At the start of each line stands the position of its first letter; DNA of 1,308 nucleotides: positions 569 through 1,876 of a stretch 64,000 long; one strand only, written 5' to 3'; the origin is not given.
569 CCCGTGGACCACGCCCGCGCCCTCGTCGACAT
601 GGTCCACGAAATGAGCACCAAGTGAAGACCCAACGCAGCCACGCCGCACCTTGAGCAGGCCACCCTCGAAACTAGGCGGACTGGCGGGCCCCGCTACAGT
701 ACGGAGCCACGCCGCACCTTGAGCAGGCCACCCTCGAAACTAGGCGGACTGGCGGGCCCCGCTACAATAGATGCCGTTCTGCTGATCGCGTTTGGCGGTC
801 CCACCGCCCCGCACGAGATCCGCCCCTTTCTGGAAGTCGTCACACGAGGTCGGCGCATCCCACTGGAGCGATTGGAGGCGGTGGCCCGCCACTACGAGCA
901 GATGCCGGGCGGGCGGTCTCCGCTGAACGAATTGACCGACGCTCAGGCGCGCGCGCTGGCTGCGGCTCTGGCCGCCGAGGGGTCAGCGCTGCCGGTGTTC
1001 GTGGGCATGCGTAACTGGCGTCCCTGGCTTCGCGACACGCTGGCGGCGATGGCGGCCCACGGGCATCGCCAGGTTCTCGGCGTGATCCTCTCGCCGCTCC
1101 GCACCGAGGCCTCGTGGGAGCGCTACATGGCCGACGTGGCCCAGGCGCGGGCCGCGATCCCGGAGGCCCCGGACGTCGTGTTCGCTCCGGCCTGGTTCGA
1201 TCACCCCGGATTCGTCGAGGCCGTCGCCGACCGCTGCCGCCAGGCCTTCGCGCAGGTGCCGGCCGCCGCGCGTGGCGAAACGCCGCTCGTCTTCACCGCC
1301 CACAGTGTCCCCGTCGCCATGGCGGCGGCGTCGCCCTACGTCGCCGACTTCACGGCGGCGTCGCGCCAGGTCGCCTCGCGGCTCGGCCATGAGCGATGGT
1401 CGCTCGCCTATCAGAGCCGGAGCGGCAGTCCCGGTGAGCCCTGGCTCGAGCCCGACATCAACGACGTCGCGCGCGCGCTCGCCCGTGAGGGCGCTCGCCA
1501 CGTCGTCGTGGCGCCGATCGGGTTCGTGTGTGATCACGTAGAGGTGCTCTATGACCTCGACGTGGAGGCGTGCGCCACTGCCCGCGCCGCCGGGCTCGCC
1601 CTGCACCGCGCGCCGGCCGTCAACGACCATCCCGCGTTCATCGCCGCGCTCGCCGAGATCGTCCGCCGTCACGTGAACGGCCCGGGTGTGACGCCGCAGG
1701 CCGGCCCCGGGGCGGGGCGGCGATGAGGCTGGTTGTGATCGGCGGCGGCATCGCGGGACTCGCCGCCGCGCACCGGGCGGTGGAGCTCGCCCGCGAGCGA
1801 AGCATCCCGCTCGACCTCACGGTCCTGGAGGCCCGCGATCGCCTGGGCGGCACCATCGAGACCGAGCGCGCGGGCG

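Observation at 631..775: Tandem duplication of the hemH initiation region creates a TTGA-coupled upstream ORF with period 3n-1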

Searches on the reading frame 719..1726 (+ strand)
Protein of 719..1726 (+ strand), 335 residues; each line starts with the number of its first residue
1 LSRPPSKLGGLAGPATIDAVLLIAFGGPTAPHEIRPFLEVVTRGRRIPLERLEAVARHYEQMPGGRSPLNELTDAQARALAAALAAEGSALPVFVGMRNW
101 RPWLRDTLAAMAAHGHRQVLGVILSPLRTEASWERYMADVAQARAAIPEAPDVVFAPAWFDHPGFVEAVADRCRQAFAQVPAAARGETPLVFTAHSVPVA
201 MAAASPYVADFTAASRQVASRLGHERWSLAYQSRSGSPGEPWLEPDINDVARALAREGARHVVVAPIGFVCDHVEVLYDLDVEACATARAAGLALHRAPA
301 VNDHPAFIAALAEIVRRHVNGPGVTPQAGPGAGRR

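Call 8: find_homologous_proteins(query=window:719-1726:+)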
Query window:719-1726:+ (335 aa): 7906 proteins with E <= 0.001 among 8000 candidates; the best 120 are listed.
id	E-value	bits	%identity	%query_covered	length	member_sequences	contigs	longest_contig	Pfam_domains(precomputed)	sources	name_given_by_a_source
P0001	1.8e-183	627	91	91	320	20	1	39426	PF00762.25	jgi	jgi:protoporphyrin/coproporphyrin ferrochelatase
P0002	2.2e-180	617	89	96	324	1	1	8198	PF00762.25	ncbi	-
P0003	7.2e-175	599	86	96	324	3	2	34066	PF00762.25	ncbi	ncbi:MAG: ferrochelatase [Candidatus Rokuibacteriota bacterium]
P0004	4.5e-170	583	89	91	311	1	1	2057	PF00762.25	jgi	-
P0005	4.3e-169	580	88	90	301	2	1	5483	PF00762.25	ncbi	ncbi:MAG: ferrochelatase, partial [Candidatus Rokuibacteriota bacterium]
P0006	2.2e-168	578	86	92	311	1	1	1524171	PF00762.25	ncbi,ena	-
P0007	3.8e-165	567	79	100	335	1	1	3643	PF00762.25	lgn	-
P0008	2.6e-164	565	85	92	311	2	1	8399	PF00762.25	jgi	jgi:ferrochelatase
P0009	3.6e-164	564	85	92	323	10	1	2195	PF00762.25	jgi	jgi:ferrochelatase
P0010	5.5e-163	560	81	96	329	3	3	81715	PF00762.25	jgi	jgi:ferrochelatase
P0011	7.9e-161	553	82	91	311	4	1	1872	PF00762.25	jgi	jgi:ferrochelatase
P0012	1.3e-145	503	73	99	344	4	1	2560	PF00762.25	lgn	-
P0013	8.5e-143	494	76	91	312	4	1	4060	PF00762.25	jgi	jgi:ferrochelatase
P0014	3.9e-141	488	76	90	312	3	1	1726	PF00762.25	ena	-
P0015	4.6e-141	488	77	90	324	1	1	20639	PF00762.25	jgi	jgi:ferrochelatase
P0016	8.7e-141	487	74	90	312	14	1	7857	PF00762.25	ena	-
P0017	9.2e-141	487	77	89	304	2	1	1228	PF00762.25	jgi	jgi:protoporphyrin/coproporphyrin ferrochelatase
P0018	1.6e-140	486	73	94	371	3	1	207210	PF00762.25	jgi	jgi:ferrochelatase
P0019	5.5e-140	485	75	90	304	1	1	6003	PF00762.25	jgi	jgi:ferrochelatase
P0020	1.0e-139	484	74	90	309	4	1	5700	PF00762.25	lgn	-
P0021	1.4e-139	483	73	92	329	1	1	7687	PF00762.25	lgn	-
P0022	1.8e-139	483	75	90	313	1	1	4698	PF00762.25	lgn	-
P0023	1.9e-139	483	75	90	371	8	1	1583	PF01903.23,PF00762.25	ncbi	-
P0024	5.4e-139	481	72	90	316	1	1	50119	PF00762.25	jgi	jgi:ferrochelatase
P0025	5.6e-139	481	75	90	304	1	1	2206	PF00762.25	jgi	jgi:protoporphyrin/coproporphyrin ferrochelatase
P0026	1.1e-138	480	73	90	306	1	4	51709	PF00762.25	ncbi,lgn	-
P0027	1.9e-138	479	74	93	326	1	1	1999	PF00762.25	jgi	jgi:ferrochelatase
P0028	4.5e-138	478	72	94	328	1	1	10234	PF00762.25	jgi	jgi:ferrochelatase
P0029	6.5e-138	478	72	90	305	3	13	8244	PF00762.25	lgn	-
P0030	7.4e-138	478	76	89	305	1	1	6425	PF00762.25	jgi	jgi:ferrochelatase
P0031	1.1e-137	477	71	93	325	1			PF00762.25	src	-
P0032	1.6e-137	476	74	90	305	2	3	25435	PF00762.25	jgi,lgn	jgi:ferrochelatase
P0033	1.9e-137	476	74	90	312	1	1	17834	PF00762.25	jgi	jgi:ferrochelatase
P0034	2.0e-137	476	72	91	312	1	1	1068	PF00762.25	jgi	-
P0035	2.2e-137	476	73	90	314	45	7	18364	PF00762.25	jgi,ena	jgi:protoporphyrin/coproporphyrin ferrochelatase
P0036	3.0e-137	476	73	90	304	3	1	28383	PF00762.25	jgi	jgi:protoporphyrin/coproporphyrin ferrochelatase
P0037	3.5e-137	475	73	90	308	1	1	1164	PF00762.25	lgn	-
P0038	4.3e-137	475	71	95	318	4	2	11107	PF00762.25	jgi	jgi:ferrochelatase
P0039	8.1e-137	474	72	90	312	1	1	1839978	PF00762.25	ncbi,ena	-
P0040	1.0e-136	474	73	91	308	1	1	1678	PF00762.25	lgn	-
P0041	1.1e-136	474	75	90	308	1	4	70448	PF00762.25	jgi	jgi:ferrochelatase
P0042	1.1e-136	474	73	90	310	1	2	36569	PF00762.25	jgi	jgi:ferrochelatase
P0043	1.4e-136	473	74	90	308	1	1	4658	PF00762.25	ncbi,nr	ncbi:MAG TPA: ferrochelatase [Methylomirabilota bacterium]|nr:ferrochelatase [Methylomirabilota bact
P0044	1.6e-136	473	70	94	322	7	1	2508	PF00762.25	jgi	jgi:ferrochelatase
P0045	1.7e-136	473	75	90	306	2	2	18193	PF00762.25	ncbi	-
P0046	1.8e-136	473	73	90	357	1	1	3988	PF00762.25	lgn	-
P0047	1.9e-136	473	72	89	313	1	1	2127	PF01903.23,PF00762.25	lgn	-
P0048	1.9e-136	473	74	90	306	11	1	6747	PF00762.25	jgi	-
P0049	1.9e-136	473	69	93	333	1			PF01903.23,PF00762.25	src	-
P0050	2.4e-136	473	74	90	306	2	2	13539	PF00762.25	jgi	jgi:ferrochelatase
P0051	2.4e-136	473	71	90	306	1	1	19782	PF00762.25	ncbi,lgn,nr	ncbi:MAG: ferrochelatase [Candidatus Rokubacteria bacterium]|nr:ferrochelatase [Candidatus Rokubacte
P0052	2.5e-136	473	71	90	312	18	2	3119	PF00762.25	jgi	jgi:ferrochelatase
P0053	2.9e-136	472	74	91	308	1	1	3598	PF00762.25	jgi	jgi:protoporphyrin/coproporphyrin ferrochelatase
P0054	3.0e-136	472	71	91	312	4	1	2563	PF00762.25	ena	-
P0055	3.1e-136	472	75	90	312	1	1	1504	PF00762.25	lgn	-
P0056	3.6e-136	472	73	90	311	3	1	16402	PF00762.25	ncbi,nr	ncbi:MAG TPA: ferrochelatase [Methylomirabilota bacterium]|nr:ferrochelatase [Methylomirabilota bact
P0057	3.7e-136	472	73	90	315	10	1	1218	PF00762.25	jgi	-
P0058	4.2e-136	472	73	90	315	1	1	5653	PF01903.23,PF00762.25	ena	-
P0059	4.2e-136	472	73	90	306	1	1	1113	PF00762.25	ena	-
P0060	4.9e-136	472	73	90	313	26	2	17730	PF00762.25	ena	-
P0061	5.1e-136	472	72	90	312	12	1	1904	PF00762.25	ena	-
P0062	6.5e-136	471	73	90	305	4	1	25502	PF00762.25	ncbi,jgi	jgi:ferrochelatase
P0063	8.3e-136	471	74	90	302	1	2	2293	PF01903.23,PF00762.25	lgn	-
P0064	1.2e-135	470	71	92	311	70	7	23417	PF00762.25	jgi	jgi:protoporphyrin/coproporphyrin ferrochelatase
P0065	1.2e-135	470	73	90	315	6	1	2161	PF00762.25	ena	-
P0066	1.3e-135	470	72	91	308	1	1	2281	PF00762.25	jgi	-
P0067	1.4e-135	470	71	90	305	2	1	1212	PF00762.25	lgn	-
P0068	1.4e-135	470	73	90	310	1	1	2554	PF00762.25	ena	-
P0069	1.5e-135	470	73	90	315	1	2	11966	PF00762.25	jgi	jgi:ferrochelatase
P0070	1.8e-135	470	72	91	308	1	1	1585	PF00762.25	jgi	-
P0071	1.9e-135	470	72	90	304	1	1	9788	PF00762.25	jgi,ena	jgi:protoporphyrin/coproporphyrin ferrochelatase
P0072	1.9e-135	470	72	90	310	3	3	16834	PF00762.25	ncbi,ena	-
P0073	2.1e-135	470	73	90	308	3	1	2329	PF00762.25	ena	-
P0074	2.4e-135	469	72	91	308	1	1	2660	PF00762.25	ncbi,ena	-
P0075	2.5e-135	469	72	91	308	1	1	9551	PF00762.25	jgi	jgi:protoporphyrin/coproporphyrin ferrochelatase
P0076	2.6e-135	469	73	90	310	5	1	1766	PF00762.25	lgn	-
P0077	2.6e-135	469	73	90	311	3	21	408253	PF00762.25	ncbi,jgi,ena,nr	ncbi:MAG: ferrochelatase [Candidatus Rokuibacteriota bacterium]|nr:MAG: ferrochelatase [Candidatus R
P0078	2.7e-135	469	72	91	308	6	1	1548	PF00762.25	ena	-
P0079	2.8e-135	469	74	90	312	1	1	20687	PF00762.25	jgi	jgi:ferrochelatase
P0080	3.8e-135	469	73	90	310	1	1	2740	PF00762.25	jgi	-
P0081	3.8e-135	469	73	90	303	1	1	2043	PF00762.25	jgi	jgi:ferrochelatase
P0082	3.9e-135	469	73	90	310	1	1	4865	PF00762.25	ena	-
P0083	4.0e-135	469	72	90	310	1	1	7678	PF00762.25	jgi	-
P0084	4.3e-135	468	72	88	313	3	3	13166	PF01903.23,PF00762.25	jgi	jgi:protoporphyrin/coproporphyrin ferrochelatase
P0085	4.4e-135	468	73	90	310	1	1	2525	PF00762.25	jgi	-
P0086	4.8e-135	468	72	90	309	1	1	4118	PF00762.25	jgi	jgi:protoporphyrin/coproporphyrin ferrochelatase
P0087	5.0e-135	468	72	91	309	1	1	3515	PF00762.25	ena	-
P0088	5.7e-135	468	73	90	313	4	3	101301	PF00762.25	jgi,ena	-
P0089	5.9e-135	468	72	90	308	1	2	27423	PF00762.25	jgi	jgi:ferrochelatase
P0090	6.0e-135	468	71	92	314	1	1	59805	PF00762.25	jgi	-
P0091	6.0e-135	468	73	90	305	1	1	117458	PF00762.25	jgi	jgi:ferrochelatase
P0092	6.4e-135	468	73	90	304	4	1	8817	PF00762.25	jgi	jgi:ferrochelatase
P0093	6.5e-135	468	71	92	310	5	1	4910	PF00762.25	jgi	-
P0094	6.5e-135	468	72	90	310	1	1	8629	PF00762.25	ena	-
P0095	6.7e-135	468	74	90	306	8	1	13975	PF00762.25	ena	-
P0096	6.8e-135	468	72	90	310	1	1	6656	PF00762.25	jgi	-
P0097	7.0e-135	468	73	90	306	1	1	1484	PF00762.25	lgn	-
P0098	7.5e-135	468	73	90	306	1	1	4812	PF00762.25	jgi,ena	-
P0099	7.5e-135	468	73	90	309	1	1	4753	PF00762.25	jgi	jgi:ferrochelatase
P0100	7.7e-135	468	73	90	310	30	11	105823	PF00762.25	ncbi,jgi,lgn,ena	-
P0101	7.9e-135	468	72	90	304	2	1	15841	PF00762.25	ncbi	-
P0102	8.1e-135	468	72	91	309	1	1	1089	PF00762.25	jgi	-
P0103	8.2e-135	468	73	90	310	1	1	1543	PF00762.25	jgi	-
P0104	8.2e-135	468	72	90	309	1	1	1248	PF00762.25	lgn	-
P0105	8.5e-135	468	72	90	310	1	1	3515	PF00762.25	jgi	-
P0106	8.9e-135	467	72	90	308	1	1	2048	PF00762.25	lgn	-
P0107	9.2e-135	467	74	90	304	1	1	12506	PF00762.25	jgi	jgi:ferrochelatase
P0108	9.3e-135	467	73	90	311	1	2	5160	PF00762.25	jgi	jgi:ferrochelatase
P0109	9.8e-135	467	72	90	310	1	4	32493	PF00762.25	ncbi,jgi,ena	-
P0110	9.8e-135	467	72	92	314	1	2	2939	PF00762.25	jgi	jgi:ferrochelatase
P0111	1.0e-134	467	73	90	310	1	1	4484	PF00762.25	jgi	jgi:ferrochelatase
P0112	1.1e-134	467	72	90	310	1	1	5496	PF00762.25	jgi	-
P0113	1.2e-134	467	74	90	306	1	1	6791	PF00762.25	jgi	jgi:ferrochelatase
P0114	1.3e-134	467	72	90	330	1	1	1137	PF00762.25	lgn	-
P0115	1.4e-134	467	72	90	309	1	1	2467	PF00762.25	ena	-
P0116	1.5e-134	467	72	90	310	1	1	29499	PF00762.25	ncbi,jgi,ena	-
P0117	1.8e-134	466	71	90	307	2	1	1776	PF00762.25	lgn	-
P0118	1.9e-134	466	71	93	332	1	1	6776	PF00762.25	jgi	-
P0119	2.0e-134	466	73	90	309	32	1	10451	PF00762.25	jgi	jgi:ferrochelatase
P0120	2.0e-134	466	73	90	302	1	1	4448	PF00762.25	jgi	jgi:protoporphyrin/coproporphyrin ferrochelatase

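Call 9: search_protein_families(library=ncbifam, proteins=[window:719-1726:+])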
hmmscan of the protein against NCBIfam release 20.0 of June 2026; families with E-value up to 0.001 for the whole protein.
window:719-1726:+ (335 aa): 3 families
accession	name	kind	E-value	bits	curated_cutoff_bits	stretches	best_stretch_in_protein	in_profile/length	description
NF000689.1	PRK00035.2-1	equivalog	4.3e-97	324.8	408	1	17-317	2-309/311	ferrochelatase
NF009095.0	PRK12435.1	subfamily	4.6e-50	170.5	455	1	20-319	7-307/311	ferrochelatase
TIGR00109.1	hemH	equivalog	2.9e-47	161.7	124.6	1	19-318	7-320/322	ferrochelatase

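Call 11: find_encoding_contigs(protein=P0007, flank=3000, max_places=4)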
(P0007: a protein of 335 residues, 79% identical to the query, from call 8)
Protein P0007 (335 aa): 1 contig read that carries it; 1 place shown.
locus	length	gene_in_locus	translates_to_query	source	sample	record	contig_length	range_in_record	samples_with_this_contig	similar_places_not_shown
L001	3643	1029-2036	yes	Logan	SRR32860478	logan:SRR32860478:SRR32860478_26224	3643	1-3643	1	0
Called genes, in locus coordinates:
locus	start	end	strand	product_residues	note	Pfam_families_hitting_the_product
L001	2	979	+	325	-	?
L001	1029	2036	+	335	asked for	PF00762:Ferrochelatase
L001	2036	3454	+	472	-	PF01266:DAO (weak), PF01593:Amino_oxidase, PF13450:NAD_binding_8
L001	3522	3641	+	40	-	?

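Call 12: find_encoding_contigs(protein=P0002, flank=3000, max_places=4)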
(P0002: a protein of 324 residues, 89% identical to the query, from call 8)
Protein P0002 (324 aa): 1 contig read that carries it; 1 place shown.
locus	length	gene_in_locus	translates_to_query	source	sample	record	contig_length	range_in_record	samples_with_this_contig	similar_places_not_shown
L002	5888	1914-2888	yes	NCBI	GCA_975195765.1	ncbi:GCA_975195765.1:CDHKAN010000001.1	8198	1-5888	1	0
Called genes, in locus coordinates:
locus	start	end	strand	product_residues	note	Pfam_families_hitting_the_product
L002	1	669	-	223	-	?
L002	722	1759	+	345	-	PF01208:URO-D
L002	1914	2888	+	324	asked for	PF00762:Ferrochelatase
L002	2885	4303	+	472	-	PF01266:DAO (weak), PF01593:Amino_oxidase, PF13450:NAD_binding_8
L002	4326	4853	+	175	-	PF04073:tRNA_edit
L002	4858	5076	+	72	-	-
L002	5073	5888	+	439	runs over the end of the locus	PF13520:AA_permease_2, PF00324:AA_permease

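Call 13: find_encoding_contigs(protein=P0001, flank=3000, max_places=4)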
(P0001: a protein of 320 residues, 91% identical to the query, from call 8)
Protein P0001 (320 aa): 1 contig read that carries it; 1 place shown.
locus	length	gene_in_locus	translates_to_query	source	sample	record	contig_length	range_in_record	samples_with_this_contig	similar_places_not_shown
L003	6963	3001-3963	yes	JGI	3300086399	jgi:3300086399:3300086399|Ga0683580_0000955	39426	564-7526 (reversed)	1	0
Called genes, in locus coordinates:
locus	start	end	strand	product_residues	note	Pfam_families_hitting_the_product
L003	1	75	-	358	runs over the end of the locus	PF19799:DUF6282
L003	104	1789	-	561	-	PF02776:TPP_enzyme_N, PF00205:TPP_enzyme_M, PF02775:TPP_enzyme_C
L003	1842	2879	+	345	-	PF01208:URO-D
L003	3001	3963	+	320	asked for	PF00762:Ferrochelatase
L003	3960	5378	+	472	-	PF01266:DAO, PF01593:Amino_oxidase, PF13450:NAD_binding_8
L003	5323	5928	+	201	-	PF04073:tRNA_edit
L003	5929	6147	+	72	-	-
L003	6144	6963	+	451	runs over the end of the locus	PF13520:AA_permease_2, PF00324:AA_permease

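Call 18: find_related_loci(query=window:719-1726:+, collection=metagenome_contigs, flank=1500)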
Query window:719-1726:+ (335 aa) in metagenome_contigs; peptide patterns used: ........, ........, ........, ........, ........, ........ (x = any residue, [..] = any of these).
600 stretches matched a pattern (row limit reached: there are more); 543 encode a relative of the query (tblastn E <= 1e-3); the best 80 are kept; 80 distinct loci.
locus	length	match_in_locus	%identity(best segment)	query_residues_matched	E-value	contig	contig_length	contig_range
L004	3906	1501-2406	71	15-316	2e-136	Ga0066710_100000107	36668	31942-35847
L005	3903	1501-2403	75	15-315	2e-135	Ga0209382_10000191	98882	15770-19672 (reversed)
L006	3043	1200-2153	71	4-320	3e-141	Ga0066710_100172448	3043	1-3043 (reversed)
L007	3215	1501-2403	71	17-317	7e-138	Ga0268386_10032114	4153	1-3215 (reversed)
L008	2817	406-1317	71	13-316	3e-137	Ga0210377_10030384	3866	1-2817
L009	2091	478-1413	68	17-332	3e-143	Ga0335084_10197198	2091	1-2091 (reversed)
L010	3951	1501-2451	71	4-319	1e-133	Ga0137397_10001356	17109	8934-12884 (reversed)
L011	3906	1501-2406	72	16-317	6e-134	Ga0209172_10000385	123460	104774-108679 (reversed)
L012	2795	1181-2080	70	17-316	9e-139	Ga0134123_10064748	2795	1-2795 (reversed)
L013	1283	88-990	70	15-316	5e-144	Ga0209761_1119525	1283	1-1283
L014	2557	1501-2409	70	15-317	2e-135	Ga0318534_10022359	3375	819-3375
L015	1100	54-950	69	17-315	6e-144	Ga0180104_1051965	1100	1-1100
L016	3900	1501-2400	71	17-316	2e-130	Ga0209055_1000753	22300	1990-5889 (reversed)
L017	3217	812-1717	71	15-316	2e-134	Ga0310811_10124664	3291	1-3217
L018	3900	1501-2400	69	17-316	4e-130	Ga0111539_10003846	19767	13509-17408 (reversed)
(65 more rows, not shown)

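Call 64: list_cluster_members(proteins=[window:719-1723:+, P0001, P0121])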
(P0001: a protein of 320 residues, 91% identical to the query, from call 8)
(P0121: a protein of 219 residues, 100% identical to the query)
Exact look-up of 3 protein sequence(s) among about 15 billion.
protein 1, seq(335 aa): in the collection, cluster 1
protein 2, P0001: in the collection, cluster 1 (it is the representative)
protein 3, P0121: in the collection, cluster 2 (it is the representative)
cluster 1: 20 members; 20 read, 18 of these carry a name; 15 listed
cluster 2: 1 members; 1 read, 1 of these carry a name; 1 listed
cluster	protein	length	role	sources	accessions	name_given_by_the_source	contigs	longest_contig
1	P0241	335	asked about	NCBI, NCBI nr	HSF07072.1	MAG TPA: ferrochelatase [Methylomirabilota bacterium] | ferrochelatase [Methylomirabilota bacterium]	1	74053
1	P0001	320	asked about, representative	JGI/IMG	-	protoporphyrin/coproporphyrin ferrochelatase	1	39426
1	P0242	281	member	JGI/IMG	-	ferrochelatase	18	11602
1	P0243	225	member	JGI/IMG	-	ferrochelatase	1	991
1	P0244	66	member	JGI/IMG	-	ferrochelatase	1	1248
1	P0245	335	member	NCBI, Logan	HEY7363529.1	MAG TPA: ferrochelatase [Methylomirabilota bacterium]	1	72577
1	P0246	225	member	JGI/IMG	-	ferrochelatase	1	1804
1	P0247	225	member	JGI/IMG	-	ferrochelatase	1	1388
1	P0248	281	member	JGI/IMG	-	ferrochelatase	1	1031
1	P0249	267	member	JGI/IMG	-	ferrochelatase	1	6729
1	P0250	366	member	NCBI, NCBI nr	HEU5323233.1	MAG TPA: ferrochelatase [Methylomirabilota bacterium] | ferrochelatase [Methylomirabilota bacterium]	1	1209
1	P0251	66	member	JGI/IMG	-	ferrochelatase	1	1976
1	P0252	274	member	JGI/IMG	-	ferrochelatase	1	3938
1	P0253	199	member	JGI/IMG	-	ferrochelatase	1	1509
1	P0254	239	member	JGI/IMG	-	ferrochelatase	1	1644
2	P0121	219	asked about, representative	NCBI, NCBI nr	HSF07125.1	MAG TPA: imidazole glycerol phosphate synthase subunit HisH [Methylomirabilota bacterium] | imidazole glycerol phosphate synthase subunit HisH [Methylomirabilota bacterium]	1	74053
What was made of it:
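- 719..1726 (+): hemH (ferrochelatase), with TTG start inside copy 2. The TTGA at 719-722 is the overlap with the uORF stop. Identical to NCBI HSF07072.1, 335 aa (call 64).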

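Call 66: find_encoding_contigs(protein=P0250, flank=1500, max_places=3)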
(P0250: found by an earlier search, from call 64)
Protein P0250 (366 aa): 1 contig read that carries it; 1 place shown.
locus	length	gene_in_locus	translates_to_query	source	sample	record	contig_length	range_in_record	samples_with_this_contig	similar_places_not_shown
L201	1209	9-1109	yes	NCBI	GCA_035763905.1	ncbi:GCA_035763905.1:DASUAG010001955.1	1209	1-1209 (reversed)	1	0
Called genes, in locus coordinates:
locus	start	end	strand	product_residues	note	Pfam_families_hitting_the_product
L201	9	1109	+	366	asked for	PF00762:Ferrochelatase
